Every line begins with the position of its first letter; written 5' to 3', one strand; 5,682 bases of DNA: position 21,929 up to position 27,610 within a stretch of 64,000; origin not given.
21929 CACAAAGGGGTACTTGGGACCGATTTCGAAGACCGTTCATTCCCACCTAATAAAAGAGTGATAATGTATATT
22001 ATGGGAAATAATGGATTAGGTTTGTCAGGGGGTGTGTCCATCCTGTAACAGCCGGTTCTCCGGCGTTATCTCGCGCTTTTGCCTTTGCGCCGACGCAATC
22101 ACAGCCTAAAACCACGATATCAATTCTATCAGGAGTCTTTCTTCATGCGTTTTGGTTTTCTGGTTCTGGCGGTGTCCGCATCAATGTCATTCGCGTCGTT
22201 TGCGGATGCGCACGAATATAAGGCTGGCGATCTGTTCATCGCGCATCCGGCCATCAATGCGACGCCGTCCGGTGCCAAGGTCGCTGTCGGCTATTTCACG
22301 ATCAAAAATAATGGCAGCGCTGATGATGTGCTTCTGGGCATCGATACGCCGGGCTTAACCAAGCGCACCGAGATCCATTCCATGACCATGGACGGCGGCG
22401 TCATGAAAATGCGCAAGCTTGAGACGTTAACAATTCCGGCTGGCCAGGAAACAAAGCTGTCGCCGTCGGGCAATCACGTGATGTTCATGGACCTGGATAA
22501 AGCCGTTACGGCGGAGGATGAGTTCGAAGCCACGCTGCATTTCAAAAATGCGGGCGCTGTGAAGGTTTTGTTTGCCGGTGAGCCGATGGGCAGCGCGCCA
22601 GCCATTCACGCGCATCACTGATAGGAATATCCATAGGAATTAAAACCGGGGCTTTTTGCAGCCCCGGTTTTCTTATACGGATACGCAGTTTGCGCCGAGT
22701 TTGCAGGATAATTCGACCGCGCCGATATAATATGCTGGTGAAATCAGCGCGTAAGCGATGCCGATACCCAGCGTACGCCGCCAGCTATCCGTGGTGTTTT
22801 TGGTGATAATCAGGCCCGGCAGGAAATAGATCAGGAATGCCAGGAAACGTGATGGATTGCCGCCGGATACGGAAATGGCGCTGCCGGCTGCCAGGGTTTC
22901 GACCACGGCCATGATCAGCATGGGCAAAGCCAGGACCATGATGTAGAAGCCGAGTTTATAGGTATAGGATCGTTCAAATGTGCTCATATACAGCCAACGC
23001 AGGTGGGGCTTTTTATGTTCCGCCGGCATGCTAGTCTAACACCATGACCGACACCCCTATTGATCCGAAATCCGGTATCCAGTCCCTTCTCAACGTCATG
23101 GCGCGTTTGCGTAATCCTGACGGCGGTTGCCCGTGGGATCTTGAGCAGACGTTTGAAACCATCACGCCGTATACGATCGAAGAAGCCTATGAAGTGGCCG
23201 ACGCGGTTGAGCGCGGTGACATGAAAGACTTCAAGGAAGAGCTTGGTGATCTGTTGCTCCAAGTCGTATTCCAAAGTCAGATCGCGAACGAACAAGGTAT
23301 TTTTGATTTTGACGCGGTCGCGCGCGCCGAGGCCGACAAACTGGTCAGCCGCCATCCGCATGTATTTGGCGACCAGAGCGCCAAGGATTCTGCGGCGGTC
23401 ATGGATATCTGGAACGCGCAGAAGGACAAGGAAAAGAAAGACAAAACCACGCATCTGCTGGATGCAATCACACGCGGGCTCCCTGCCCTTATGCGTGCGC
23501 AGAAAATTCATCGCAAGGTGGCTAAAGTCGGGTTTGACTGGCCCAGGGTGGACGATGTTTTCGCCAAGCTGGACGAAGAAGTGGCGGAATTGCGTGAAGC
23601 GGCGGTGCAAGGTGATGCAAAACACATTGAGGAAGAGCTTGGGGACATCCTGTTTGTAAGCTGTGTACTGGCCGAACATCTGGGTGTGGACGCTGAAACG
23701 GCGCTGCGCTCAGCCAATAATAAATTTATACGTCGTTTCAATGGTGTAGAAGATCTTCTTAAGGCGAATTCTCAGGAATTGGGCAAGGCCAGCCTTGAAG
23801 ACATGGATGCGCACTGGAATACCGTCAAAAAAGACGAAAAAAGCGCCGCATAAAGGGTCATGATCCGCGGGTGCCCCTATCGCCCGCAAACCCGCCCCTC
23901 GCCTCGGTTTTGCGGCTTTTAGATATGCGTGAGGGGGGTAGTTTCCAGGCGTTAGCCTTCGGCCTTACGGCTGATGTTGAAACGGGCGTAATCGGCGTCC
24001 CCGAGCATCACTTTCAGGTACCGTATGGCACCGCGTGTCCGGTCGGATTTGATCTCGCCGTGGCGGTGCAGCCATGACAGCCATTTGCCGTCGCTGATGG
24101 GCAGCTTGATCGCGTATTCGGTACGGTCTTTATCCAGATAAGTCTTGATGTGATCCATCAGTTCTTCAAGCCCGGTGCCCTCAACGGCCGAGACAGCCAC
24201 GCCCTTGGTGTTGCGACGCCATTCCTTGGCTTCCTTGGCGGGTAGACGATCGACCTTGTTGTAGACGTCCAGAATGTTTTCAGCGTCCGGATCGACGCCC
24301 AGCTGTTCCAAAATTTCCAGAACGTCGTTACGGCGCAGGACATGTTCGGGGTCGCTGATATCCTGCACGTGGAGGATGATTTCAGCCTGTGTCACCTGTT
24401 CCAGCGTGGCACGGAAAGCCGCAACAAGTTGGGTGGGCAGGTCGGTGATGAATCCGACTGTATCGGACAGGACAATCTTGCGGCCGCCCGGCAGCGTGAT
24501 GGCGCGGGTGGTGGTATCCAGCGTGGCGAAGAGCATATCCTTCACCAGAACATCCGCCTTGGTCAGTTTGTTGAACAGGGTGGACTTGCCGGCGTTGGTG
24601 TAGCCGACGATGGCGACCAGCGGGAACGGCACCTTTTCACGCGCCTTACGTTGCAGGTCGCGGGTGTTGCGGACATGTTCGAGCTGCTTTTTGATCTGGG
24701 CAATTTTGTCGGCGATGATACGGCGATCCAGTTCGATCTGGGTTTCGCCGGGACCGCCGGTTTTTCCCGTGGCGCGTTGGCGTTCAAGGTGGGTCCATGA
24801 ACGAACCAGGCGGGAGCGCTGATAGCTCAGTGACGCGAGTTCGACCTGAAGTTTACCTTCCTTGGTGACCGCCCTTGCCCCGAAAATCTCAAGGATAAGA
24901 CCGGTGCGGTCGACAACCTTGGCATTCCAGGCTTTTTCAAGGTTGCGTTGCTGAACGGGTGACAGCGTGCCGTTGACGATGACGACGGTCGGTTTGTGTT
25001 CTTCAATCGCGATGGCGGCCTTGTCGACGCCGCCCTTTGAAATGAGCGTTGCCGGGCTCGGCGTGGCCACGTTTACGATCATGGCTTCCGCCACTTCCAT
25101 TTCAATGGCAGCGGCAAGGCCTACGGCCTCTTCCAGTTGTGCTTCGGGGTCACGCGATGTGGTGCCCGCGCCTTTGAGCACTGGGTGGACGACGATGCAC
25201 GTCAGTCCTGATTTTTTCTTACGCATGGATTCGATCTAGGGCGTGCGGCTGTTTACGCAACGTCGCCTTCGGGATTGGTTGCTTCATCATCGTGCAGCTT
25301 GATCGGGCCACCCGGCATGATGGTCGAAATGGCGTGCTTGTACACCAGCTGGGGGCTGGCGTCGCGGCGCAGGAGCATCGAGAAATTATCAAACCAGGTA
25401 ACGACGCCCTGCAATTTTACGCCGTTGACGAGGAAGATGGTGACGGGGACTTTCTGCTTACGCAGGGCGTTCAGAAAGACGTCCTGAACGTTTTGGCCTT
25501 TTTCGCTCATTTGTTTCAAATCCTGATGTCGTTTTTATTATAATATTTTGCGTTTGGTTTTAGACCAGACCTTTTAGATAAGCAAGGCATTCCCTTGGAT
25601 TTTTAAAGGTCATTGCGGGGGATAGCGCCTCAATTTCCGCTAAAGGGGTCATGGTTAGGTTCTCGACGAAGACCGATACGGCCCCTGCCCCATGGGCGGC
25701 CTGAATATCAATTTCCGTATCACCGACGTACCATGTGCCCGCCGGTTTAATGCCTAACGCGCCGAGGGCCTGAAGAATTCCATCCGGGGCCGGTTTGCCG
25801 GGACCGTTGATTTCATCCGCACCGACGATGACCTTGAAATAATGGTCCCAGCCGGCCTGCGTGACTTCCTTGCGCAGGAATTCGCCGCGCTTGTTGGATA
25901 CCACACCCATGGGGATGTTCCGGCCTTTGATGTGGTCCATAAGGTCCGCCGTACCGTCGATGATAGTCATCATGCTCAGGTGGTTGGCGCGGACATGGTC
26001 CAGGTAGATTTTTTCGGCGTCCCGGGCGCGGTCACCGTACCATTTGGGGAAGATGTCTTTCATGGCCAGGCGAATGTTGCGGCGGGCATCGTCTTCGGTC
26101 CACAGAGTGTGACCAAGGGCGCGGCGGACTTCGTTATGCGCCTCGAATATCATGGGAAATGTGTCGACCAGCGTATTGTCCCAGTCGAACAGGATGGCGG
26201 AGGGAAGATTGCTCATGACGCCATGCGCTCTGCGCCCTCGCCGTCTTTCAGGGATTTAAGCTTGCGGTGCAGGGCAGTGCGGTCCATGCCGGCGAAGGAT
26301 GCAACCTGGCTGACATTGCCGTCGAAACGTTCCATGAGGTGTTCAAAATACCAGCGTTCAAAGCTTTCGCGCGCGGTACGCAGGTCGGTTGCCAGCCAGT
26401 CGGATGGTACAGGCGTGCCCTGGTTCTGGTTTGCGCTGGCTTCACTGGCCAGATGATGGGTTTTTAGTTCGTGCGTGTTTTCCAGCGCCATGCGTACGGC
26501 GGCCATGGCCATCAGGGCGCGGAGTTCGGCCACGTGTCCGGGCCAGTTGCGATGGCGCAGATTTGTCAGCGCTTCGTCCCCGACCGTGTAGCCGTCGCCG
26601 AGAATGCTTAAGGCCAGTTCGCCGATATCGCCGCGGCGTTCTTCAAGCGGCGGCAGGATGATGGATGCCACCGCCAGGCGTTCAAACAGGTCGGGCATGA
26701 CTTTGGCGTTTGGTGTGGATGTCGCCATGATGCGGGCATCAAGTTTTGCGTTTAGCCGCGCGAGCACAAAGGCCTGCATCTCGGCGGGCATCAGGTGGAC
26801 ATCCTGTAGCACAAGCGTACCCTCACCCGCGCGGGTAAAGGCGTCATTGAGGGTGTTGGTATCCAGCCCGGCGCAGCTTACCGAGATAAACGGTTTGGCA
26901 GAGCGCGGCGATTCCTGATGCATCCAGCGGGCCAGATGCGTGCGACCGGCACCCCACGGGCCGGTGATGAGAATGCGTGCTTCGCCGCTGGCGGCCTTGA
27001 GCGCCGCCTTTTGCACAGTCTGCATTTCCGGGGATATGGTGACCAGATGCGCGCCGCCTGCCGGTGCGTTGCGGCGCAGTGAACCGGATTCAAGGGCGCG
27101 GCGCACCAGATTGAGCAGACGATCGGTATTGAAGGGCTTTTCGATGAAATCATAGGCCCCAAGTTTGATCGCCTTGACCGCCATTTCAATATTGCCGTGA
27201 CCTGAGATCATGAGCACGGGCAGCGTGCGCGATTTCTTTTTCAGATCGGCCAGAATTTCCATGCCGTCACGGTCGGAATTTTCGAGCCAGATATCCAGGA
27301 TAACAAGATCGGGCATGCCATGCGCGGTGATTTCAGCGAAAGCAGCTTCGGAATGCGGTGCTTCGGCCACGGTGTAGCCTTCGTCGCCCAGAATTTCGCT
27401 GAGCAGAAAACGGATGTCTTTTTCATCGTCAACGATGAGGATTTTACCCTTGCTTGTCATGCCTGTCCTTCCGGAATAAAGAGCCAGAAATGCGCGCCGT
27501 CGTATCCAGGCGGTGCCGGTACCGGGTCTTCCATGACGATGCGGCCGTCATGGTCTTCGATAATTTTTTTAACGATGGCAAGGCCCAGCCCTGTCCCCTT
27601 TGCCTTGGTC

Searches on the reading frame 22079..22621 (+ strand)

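Call 61: search_protein_families(library=pfam, proteins=[window:22079-22621:+], max_evalue=0.0001)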
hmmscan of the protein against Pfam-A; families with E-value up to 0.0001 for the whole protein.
window:22079-22621:+ (180 aa): 1 family
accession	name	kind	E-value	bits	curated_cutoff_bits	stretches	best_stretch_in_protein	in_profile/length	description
PF04314.18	PCuAC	-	1.1e-34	119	29.4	1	54-163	1-109/109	Copper chaperone PCu(A)C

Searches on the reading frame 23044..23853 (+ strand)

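Call 61: search_protein_families(library=pfam, proteins=[window:23044-23853:+], max_evalue=0.0001)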
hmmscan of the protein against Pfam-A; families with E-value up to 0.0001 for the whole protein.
window:23044-23853:+ (269 aa): 3 families
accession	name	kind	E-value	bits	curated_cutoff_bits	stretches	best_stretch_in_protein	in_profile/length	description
PF03819.22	MazG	-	9.7e-41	138.4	22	2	35-108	1-74/74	MazG nucleotide pyrophosphohydrolase domain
PF01503.22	PRA-PH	-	2.4e-14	53.9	21.3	1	168-225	24-83/86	Phosphoribosyl-ATP pyrophosphohydrolase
PF12643.12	MazG-like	-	1e-06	29.3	27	1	178-227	17-65/85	MazG-like family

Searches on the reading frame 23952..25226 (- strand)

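Call 61: search_protein_families(library=pfam, proteins=[window:23952-25226:-], max_evalue=0.0001)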
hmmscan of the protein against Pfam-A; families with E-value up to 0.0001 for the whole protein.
window:23952-25226:- (424 aa): 7 families
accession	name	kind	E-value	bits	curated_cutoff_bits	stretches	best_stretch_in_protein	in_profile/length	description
PF16360.10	GTP-bdg_M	-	3.8e-29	101.5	29.5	1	118-196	1-79/79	GTP-binding GTPase Middle Region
PF13167.11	GTP-bdg_N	-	3.1e-25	89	25.4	1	29-115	2-88/89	GTP-binding GTPase N-terminal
PF01926.29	MMR_HSR1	-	9.3e-21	74.5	21.9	1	204-308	2-102/113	50S ribosome-binding GTPase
PF19275.4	HflX_C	-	3.4e-07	30.7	26.4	1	340-409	10-80/102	HflX C-terminal domain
PF00350.29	Dynamin_N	-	7.1e-06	26.6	27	0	204-235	1-32/168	Dynamin family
PF02421.24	FeoB_N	-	2.7e-05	24.2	27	1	204-295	3-93/156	Ferrous iron transport protein B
PF16897.10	MMR_HSR1_Xtn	-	5.7e-05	23.5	35.2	0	319-364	59-104/106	C-terminal region of MMR_HSR1 domain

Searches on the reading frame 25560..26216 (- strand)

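Call 61: search_protein_families(library=pfam, proteins=[window:25560-26216:-], max_evalue=0.0001)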
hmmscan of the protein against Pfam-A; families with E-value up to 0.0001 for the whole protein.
window:25560-26216:- (218 aa): 4 families
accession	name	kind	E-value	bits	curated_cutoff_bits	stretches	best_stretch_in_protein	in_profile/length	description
PF13419.12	HAD_2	-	1.7e-36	126.4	23.8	1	8-183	1-177/178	Haloacid dehalogenase-like hydrolase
PF00702.32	Hydrolase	-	2.1e-25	90.7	26.4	1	7-178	3-191/191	haloacid dehalogenase-like hydrolase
PF13242.12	Hydrolase_like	-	2.5e-08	34.1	22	1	140-185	3-49/75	HAD-hyrolase-like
PF12710.13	HAD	-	5.6e-06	27.3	27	1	8-174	1-188/189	haloacid dehalogenase-like hydrolase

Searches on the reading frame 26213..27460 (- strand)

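Call 61: search_protein_families(library=pfam, proteins=[window:26213-27460:-], max_evalue=0.0001)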
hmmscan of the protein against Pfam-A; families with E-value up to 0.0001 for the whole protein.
window:26213-27460:- (415 aa): 5 families
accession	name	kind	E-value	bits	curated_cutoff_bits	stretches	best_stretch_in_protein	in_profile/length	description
PF00072.30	Response_reg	-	8.6e-30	103.6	30.2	1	7-119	1-110/111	Response regulator receiver domain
PF00158.32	Sigma54_activat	-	8.9e-16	58.5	20.2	1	140-205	2-67/168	Sigma-54 interaction domain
PF14532.12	Sigma54_activ_2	-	3.8e-11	43.8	25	1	143-254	4-113/138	Sigma-54 interaction domain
PF02954.25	HTH_8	-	4.2e-07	30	22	1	364-402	2-40/42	Bacterial regulatory protein, Fis family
PF25601.1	AAA_lid_14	-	1e-05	25.7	27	1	274-349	2-82/87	AAA+ ATPase lid domain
